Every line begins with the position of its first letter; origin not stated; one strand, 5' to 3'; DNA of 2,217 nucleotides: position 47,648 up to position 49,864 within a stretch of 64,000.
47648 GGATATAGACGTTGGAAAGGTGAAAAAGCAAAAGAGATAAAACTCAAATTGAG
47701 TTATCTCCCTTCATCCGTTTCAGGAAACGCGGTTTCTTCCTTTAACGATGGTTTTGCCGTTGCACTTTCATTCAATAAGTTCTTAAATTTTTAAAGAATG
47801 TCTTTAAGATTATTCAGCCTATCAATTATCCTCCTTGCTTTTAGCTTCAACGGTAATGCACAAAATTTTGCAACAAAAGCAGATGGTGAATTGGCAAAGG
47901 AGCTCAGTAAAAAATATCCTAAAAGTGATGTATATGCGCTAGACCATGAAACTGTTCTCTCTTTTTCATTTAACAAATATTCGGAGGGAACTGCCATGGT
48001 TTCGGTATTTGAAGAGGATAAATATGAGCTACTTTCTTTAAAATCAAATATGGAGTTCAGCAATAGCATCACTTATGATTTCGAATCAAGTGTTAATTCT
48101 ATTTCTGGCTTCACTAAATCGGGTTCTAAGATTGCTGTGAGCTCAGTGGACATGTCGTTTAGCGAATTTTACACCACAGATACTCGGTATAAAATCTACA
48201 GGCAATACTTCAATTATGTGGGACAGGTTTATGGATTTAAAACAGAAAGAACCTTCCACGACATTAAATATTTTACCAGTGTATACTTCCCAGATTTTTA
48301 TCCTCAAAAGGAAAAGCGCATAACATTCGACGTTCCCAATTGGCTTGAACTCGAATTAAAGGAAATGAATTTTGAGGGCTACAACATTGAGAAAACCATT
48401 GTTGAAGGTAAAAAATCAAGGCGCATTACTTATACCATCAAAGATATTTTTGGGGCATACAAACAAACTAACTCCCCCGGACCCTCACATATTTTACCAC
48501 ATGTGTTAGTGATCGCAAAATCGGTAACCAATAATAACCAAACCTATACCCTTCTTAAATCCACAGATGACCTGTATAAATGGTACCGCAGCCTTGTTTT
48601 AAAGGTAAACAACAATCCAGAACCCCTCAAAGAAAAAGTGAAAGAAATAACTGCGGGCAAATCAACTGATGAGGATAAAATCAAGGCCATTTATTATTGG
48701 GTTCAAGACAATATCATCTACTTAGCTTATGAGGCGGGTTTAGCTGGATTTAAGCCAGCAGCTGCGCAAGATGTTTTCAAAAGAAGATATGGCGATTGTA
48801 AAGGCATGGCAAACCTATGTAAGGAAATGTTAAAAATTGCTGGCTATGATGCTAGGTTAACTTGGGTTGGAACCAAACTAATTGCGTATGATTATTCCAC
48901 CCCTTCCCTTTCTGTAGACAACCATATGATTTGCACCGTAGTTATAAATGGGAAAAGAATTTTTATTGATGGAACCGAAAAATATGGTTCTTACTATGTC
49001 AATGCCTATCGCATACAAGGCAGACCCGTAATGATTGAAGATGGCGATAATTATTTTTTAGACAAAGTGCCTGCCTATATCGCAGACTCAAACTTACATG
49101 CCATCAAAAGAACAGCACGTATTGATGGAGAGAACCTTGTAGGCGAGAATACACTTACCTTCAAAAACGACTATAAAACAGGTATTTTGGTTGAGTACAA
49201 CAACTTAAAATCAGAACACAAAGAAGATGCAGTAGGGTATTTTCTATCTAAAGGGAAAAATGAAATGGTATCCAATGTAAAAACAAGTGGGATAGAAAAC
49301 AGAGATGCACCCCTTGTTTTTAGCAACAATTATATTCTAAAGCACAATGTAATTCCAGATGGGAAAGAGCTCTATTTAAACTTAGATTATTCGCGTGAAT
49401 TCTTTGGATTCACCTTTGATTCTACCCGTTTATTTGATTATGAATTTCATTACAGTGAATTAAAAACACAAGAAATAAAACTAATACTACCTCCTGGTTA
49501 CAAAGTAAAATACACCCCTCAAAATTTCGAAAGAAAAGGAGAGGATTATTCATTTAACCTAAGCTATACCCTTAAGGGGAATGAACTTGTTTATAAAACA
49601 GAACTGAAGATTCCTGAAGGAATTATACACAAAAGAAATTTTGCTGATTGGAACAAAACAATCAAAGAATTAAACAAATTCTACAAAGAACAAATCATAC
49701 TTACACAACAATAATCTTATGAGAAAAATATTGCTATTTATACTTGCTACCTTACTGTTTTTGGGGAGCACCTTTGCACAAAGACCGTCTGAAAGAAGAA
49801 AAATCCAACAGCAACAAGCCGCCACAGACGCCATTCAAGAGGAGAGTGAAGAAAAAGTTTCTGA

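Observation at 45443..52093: Self-contained five-gene operon: three small beta-barrel paralogues plus an active and an inactive transglutaminase-like protein pair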

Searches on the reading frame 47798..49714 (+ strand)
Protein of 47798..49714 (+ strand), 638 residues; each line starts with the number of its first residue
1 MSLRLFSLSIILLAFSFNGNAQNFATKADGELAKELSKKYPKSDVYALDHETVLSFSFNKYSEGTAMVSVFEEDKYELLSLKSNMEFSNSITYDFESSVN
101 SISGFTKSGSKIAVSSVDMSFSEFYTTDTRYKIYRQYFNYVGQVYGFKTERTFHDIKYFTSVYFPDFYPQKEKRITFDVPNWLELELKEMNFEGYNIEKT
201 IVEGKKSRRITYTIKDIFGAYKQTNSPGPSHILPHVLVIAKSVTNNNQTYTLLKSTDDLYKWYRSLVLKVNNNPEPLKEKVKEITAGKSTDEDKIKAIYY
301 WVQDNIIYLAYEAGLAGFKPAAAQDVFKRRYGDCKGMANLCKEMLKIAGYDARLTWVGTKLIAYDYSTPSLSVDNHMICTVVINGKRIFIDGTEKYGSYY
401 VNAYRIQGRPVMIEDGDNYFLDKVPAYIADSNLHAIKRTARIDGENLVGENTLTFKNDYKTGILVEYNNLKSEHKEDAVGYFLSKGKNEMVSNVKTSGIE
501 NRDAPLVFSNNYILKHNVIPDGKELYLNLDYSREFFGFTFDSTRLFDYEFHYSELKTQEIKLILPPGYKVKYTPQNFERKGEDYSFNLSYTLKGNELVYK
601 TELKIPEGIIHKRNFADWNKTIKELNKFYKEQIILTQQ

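Call 3: search_protein_families(library=pfam, proteins=[window:47798-49714:+], max_evalue=1)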
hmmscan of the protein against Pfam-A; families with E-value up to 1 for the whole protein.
window:47798-49714:+ (638 aa): 3 families
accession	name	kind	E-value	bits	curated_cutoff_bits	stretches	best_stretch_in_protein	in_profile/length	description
PF01841.26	Transglut_core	-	2.6e-11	44.2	23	1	281-356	4-76/108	Transglutaminase-like superfamily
PF12970.12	DUF3858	-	0.049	14.2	27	1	542-634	23-115/116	Domain of Unknown Function with PDB structure (DUF3858)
PF12969.12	DUF3857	-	0.049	14.1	24.6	1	151-217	103-166/170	Domain of Unknown Function with PDB structure (DUF3857)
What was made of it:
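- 47798..49714 (+): g4: exported transglutaminase-fold cysteine enzyme with the BDI_1141 (DUF3857 - TGase core - DUF3858) architecture. Pfam Transglut_core E = 2.6e-11, 44.2 bits against a cut-off of 23 (call 3).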

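Call 4: search_protein_families(library=ncbifam, proteins=[window:47798-49714:+], max_evalue=1)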
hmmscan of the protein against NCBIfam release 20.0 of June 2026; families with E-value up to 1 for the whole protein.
window:47798-49714:+ (638 aa): 0 families

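Call 9: search_solved_structures(query=window:47798-49714:+, max_evalue=1, show_alignments=2)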
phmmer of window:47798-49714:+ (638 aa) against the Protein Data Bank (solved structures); distinct sequences matched with E-value up to 1: 3.
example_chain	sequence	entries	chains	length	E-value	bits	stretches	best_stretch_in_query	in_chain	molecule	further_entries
8uk9_B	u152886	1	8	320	0.48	12.2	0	253-305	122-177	Sliding-clamp-loader large subunit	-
8unf_E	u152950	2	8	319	0.5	12.1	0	253-303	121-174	Sliding-clamp-loader large subunit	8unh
3u5z_B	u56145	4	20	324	0.52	12.1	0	253-303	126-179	DNA polymerase accessory protein 44 | Sliding-clamp-loader large subunit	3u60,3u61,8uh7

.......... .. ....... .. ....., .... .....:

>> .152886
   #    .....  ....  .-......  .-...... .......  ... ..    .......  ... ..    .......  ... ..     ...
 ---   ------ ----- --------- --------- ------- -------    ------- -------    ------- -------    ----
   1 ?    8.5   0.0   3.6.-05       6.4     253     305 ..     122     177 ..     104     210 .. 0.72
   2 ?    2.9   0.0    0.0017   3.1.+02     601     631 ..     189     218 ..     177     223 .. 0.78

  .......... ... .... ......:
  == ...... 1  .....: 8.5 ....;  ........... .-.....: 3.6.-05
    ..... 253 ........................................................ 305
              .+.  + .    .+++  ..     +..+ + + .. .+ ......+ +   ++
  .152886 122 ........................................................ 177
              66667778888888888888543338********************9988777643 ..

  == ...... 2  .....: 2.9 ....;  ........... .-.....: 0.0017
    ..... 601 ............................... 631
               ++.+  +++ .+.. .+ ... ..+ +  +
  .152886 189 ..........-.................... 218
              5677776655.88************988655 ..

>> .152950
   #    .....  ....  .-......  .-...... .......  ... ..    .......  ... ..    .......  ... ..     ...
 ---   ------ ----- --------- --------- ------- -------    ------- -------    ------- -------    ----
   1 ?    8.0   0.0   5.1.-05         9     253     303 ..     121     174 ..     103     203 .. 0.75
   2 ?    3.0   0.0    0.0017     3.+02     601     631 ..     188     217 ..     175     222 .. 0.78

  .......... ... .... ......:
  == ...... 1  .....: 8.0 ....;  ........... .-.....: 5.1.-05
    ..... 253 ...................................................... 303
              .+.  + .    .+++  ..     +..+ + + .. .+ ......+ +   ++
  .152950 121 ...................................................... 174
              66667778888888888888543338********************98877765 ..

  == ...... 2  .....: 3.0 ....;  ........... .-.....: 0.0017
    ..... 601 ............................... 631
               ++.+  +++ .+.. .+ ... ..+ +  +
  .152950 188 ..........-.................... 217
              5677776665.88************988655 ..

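Call 15: find_homologous_proteins(query=window:47798-49714:+, max_evalue=0.001)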
Query window:47798-49714:+ (638 aa): 3759 proteins with E <= 0.001 among 8000 candidates; the best 120 are listed.
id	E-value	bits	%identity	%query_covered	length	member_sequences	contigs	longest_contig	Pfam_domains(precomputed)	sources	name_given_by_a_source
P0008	0.0e+0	1400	96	100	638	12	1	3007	PF01841.26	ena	-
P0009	0.0e+0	1191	80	100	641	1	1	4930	PF01841.26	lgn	-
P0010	0.0e+0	1156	77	100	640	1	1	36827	PF01841.26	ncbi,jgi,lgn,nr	ncbi:MAG: transglutaminase domain-containing protein [bacterium]|nr:transglutaminase domain-containi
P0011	0.0e+0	1150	79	98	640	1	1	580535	PF01841.26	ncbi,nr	ncbi:MAG: hypothetical protein CFE21_10315 [Bacteroidetes bacterium B1(2017)]|nr:MAG: hypothetical p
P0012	0.0e+0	1074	74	97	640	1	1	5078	PF01841.26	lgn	-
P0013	3.4e-265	900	63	100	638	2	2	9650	PF01841.26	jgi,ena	-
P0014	4.1e-191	655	50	98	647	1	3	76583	PF12969.13,PF01841.26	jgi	jgi:transglutaminase-like putative cysteine protease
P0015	3.2e-189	649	49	100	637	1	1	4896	PF01841.26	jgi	jgi:hypothetical protein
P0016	2.2e-167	577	44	100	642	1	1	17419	PF01841.26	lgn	-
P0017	1.9e-158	547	46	84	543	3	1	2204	PF01841.26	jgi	jgi:transglutaminase-like putative cysteine protease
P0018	4.4e-158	546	43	97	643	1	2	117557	PF01841.26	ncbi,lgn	-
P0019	2.7e-157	543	44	100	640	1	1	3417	PF01841.26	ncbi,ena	-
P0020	1.3e-156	541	46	95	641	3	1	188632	PF12969.13,PF01841.26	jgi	jgi:transglutaminase-like putative cysteine protease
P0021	1.7e-156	541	44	100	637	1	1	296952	PF01841.26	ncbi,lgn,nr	ncbi:MAG: transglutaminase-like domain-containing protein [Aequorivita sp.]|nr:transglutaminase-like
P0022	6.3e-156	539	43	98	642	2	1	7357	PF01841.26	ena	-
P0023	6.8e-156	539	45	95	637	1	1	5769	PF01841.26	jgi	jgi:hypothetical protein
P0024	1.4e-155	538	44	100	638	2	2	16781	PF01841.26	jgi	jgi:transglutaminase-like putative cysteine protease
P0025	4.0e-155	536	40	98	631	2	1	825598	PF01841.26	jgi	jgi:transglutaminase-like putative cysteine protease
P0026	2.2e-154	534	43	100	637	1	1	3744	PF01841.26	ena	-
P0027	6.6e-154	532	45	95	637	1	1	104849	PF01841.26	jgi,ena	-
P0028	3.5e-153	530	43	99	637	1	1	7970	PF01841.26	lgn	-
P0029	3.6e-153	530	44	96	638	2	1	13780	PF12969.13,PF01841.26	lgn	-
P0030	3.8e-153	530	43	100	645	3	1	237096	PF01841.26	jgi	-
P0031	4.8e-153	529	45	95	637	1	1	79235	PF01841.26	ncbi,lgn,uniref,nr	ncbi:transglutaminase-like domain-containing protein [Aequorivita todarodis]|uniref:transglutaminase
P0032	4.9e-153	529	45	95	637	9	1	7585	PF01841.26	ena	-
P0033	6.1e-153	529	43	98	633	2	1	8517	PF01841.26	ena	-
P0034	8.2e-153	528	43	100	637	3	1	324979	PF01841.26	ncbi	ncbi:MAG: transglutaminase-like domain-containing protein [Aequorivita antarctica]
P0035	8.3e-153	528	43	100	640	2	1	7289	PF01841.26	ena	-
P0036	8.8e-153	528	42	100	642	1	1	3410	PF01841.26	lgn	-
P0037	2.1e-152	527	43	99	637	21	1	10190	PF01841.26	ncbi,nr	ncbi:MAG TPA: transglutaminase-like domain-containing protein [Aequorivita sp.]|nr:transglutaminase-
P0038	5.5e-152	526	43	100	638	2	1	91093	PF01841.26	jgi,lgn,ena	-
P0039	5.7e-152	526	44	99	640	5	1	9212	PF01841.26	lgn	-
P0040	6.2e-152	526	44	95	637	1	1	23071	PF01841.26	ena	-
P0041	6.7e-152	525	44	95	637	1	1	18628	PF01841.26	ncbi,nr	ncbi:MAG: hypothetical protein KDC62_04140 [Aequorivita sp.]|nr:hypothetical protein [Aequorivita sp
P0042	6.7e-152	525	44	96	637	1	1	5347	PF01841.26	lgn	-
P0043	7.4e-152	525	44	95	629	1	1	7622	PF01841.26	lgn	-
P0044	8.0e-152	525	44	95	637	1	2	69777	PF01841.26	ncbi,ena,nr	ncbi:MAG: hypothetical protein KDC94_04285 [Aequorivita sp.]|nr:hypothetical protein [Aequorivita sp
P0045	8.2e-152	525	44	95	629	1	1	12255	PF01841.26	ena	-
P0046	8.9e-152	525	44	95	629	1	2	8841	PF01841.26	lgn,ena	-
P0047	9.3e-152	525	44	95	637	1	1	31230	PF01841.26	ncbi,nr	ncbi:MAG: hypothetical protein KDC64_00080 [Aequorivita sp.]|nr:hypothetical protein [Aequorivita sp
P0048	9.6e-152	525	44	97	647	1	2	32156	PF01841.26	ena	-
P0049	1.0e-151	525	43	100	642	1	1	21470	PF12969.13,PF01841.26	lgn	-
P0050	1.1e-151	525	44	95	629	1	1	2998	PF01841.26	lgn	-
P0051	1.4e-151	524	43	99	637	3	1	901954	PF01841.26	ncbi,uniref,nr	ncbi:transglutaminase family protein [Aequorivita sp. CIP111184]|uniref:transglutaminase-like domain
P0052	1.5e-151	524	41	100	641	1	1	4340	PF01841.26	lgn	-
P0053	1.8e-151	524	44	95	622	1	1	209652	PF01841.26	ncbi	ncbi:MAG: transglutaminase-like domain-containing protein [Flavobacteriaceae bacterium]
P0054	2.5e-151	524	44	96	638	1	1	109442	PF12969.13,PF01841.26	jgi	jgi:transglutaminase-like putative cysteine protease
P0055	2.6e-151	524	42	96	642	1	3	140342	PF01841.26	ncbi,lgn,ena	-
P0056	3.5e-151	523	43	100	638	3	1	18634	PF12969.13,PF01841.26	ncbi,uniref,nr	ncbi:transglutaminase-like domain-containing protein [Flavobacterium sp. MFBS3-15]|uniref:transgluta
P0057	4.5e-151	523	44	99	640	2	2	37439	PF01841.26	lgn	-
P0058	5.0e-151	523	43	99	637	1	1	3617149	PF01841.26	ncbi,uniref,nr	ncbi:transglutaminase family protein [Flavobacterium sp. NRK1]|uniref:transglutaminase-like domain-c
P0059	6.2e-151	522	45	95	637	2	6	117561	PF01841.26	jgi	-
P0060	9.2e-151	522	44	99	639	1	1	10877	PF01841.26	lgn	-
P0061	1.1e-150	521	44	98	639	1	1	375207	PF01841.26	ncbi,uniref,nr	ncbi:transglutaminase family protein [uncultured Lacinutrix sp.]|uniref:transglutaminase-like domain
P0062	1.3e-150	521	43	100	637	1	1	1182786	PF01841.26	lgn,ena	-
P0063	1.9e-150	521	43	96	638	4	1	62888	PF12969.13,PF01841.26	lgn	-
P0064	2.2e-150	520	44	96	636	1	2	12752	PF12969.13,PF01841.26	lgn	-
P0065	2.7e-150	520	44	96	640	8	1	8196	PF01841.26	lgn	-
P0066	3.2e-150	520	42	98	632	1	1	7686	PF01841.26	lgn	-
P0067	4.3e-150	519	43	100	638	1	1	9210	PF01841.26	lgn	-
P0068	5.0e-150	519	43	99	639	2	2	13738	PF01841.26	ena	-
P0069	6.1e-150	519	42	100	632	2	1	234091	PF01841.26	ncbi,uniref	ncbi:transglutaminase-like domain-containing protein [Flavobacterium sp. RHBU_3]|uniref:transglutami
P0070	8.5e-150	518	43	99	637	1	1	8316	PF01841.26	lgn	-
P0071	1.1e-149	518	40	99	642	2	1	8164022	PF12969.13,PF01841.26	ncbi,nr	ncbi:MAG: transglutaminase domain-containing protein [Bacteroidia bacterium]|nr:transglutaminase dom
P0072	1.5e-149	518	39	98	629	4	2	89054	PF01841.26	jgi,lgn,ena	-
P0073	1.5e-149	518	42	99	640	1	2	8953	PF12969.13,PF01841.26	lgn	-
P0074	1.8e-149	517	43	100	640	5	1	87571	PF01841.26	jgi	-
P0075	2.0e-149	517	43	99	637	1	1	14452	PF01841.26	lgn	-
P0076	2.7e-149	517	43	100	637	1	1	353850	PF12969.13,PF01841.26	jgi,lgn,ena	-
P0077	3.4e-149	517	42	95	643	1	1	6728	PF01841.26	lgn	-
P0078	3.4e-149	516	44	92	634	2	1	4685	PF01841.26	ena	-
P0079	3.5e-149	516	38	100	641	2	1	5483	PF01841.26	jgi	-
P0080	3.9e-149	516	43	96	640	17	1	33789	PF12969.13,PF01841.26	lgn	-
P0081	4.5e-149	516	43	100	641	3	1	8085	PF12969.13,PF01841.26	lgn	-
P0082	7.0e-149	515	42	100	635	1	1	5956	PF01841.26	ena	-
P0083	8.5e-149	515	41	99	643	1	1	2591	PF01841.26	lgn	-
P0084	8.9e-149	515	43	96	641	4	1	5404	PF12969.13,PF01841.26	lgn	-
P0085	9.5e-149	515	42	95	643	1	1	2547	PF12969.13,PF01841.26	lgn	-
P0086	1.1e-148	515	43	100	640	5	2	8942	PF01841.26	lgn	-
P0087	1.1e-148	515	42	100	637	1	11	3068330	PF12969.13,PF01841.26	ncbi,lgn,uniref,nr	ncbi:transglutaminase-like domain-containing protein [Flavobacterium capsici]|uniref:Transglutaminas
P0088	1.1e-148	515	43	95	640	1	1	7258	PF12969.13,PF01841.26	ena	-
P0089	1.2e-148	515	43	99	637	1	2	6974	PF01841.26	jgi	-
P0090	1.3e-148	515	41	100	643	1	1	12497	PF01841.26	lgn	-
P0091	1.3e-148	515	43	100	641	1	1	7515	PF12969.13,PF01841.26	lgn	-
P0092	1.4e-148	514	43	100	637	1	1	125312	PF12969.13,PF01841.26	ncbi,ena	-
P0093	1.4e-148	514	40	94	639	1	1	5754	PF01841.26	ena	-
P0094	1.5e-148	514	43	99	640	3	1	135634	PF12969.13,PF01841.26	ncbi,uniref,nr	ncbi:transglutaminase domain-containing protein [Flavobacterium sp. GT3R68]|uniref:transglutaminase 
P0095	1.7e-148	514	40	100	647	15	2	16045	PF01841.26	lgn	-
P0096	2.1e-148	514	42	100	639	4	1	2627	PF12969.13,PF01841.26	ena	-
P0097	2.2e-148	514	42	96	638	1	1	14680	PF01841.26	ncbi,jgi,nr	ncbi:MAG: transglutaminase domain-containing protein [Chlorobi bacterium]|nr:transglutaminase domain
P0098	2.3e-148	514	42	100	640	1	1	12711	PF01841.26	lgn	-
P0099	2.3e-148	514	45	95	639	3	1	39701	PF01841.26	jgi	jgi:hypothetical protein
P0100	3.1e-148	513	38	100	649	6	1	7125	PF01841.26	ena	-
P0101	3.1e-148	513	44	96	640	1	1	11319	PF01841.26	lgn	-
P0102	3.2e-148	513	42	95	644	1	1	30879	PF01841.26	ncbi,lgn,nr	ncbi:MAG: hypothetical protein DHS20C18_48040 [Saprospiraceae bacterium]|nr:MAG: hypothetical protei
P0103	3.3e-148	513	43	100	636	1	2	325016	PF01841.26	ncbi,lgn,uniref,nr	ncbi:transglutaminase-like domain-containing protein [Flavobacterium subsaxonicum]|uniref:Transgluta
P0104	3.6e-148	513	44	100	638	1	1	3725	PF01841.26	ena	-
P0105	7.3e-148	512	42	100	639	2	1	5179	PF01841.26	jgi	jgi:transglutaminase-like putative cysteine protease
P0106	7.4e-148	512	40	95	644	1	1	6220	PF01841.26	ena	-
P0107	7.5e-148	512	41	100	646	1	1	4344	PF12969.13,PF01841.26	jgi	jgi:Transglutaminase-like superfamily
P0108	8.1e-148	512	40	94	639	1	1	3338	PF01841.26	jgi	jgi:transglutaminase-like putative cysteine protease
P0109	8.7e-148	512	42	96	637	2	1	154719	PF01841.26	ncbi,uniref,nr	ncbi:transglutaminase family protein [Flavobacterium sp.]|uniref:transglutaminase-like domain-contai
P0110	9.2e-148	512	43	95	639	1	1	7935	PF12969.13,PF01841.26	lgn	-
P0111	1.2e-147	511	40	100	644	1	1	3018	PF01841.26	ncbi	-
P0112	1.2e-147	511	39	99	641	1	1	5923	PF12969.13,PF01841.26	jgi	jgi:hypothetical protein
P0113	1.3e-147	511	40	98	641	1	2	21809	PF01841.26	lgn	-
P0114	1.3e-147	511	41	99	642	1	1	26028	PF12969.13,PF01841.26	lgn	-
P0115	1.3e-147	511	42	99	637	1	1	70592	PF01841.26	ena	-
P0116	1.4e-147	511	42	96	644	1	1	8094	PF01841.26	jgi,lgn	-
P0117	1.4e-147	511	43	92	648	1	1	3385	PF12969.13,PF01841.26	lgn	-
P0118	1.5e-147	511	39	99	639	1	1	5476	PF01841.26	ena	-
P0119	1.7e-147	511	39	99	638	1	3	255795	PF01841.26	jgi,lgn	jgi:hypothetical protein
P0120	2.4e-147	510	43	95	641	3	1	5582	PF01841.26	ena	-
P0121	2.5e-147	510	42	99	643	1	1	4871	PF01841.26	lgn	-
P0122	3.7e-147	510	41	100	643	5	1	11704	PF01841.26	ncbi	-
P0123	3.9e-147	510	38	99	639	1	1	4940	PF01841.26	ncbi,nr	ncbi:MAG TPA: transglutaminase domain-containing protein [Chitinophagaceae bacterium]|nr:transglutam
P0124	4.0e-147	510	43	96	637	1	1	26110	PF01841.26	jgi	jgi:transglutaminase-like putative cysteine protease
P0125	4.1e-147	510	43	99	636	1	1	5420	PF12969.13,PF01841.26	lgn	-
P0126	4.1e-147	510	42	97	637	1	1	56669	PF12969.13,PF01841.26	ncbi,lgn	-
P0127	5.0e-147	509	42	98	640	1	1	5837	PF12969.13,PF01841.26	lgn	-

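Call 16: find_encoding_contigs(protein=P0011, flank=8000, max_places=2)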
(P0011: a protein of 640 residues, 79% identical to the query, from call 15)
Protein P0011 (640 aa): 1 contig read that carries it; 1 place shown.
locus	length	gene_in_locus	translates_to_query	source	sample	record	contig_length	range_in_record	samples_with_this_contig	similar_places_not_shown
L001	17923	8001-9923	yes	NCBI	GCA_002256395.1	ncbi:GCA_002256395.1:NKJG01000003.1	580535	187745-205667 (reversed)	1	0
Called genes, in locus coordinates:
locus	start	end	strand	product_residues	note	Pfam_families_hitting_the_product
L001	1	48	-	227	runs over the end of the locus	PF00561:Abhydrolase_1, PF00975:Thioesterase (weak), PF12146:Hydrolase_4 (weak), PF12697:Abhydrolase_6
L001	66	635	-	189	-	-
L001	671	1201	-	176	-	PF07609:DUF1572, PF12867:DinB_2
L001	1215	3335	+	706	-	PF00676:E1_dh, PF13292:DXP_synthase_N (faint), PF02775:TPP_enzyme_C (weak), PF02779:Transket_pyr, PF02780:Transketolase_C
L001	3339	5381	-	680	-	PF00691:OmpA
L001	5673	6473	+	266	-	-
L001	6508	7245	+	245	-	-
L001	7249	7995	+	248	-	-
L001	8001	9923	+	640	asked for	PF01841:Transglut_core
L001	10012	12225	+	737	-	-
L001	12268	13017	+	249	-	-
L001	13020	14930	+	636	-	PF01841:Transglut_core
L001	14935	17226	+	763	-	-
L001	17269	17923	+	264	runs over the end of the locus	-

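Call 17: find_encoding_contigs(protein=P0058, flank=8000, max_places=2)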
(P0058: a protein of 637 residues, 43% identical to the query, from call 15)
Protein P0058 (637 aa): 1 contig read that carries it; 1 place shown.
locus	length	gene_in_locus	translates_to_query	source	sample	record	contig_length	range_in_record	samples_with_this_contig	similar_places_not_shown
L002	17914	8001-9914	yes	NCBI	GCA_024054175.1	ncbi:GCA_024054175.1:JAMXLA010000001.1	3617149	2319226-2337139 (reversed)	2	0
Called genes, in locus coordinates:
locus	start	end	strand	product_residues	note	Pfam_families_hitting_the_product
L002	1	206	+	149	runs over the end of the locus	-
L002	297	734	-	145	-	PF20136:DUF6526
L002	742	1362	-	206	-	PF01520:Amidase_3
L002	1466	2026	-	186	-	PF28474:DUF8412, PF13376:OmdA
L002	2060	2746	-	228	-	PF00702:Hydrolase, PF13419:HAD_2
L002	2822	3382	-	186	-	PF06475:Glycolipid_bind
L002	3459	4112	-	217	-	-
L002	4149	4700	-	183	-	-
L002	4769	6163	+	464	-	PF02646:RmuC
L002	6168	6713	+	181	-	PF03061:4HBT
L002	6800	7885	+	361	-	-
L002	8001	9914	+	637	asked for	PF01841:Transglut_core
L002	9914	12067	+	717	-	-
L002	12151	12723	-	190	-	PF00127:Copper-bind, PF18962:Por_Secre_tail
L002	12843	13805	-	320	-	PF07885:Ion_trans_2, PF17655:IRK_C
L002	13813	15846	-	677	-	PF08757:CotH, PF00932:LTD, PF18962:Por_Secre_tail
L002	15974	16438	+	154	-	PF18927:CrtO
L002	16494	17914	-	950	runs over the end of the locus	PF25596:CPSase_L_D1, PF01071:GARS_A (faint), PF02655:ATP-grasp_3 (faint), PF02786:CPSase_L_D2, PF02787:CPSase_L_D3, PF25596:CPSase_L_D1, PF02786:CPSase_L_D2, PF02222:ATP-grasp, +5 more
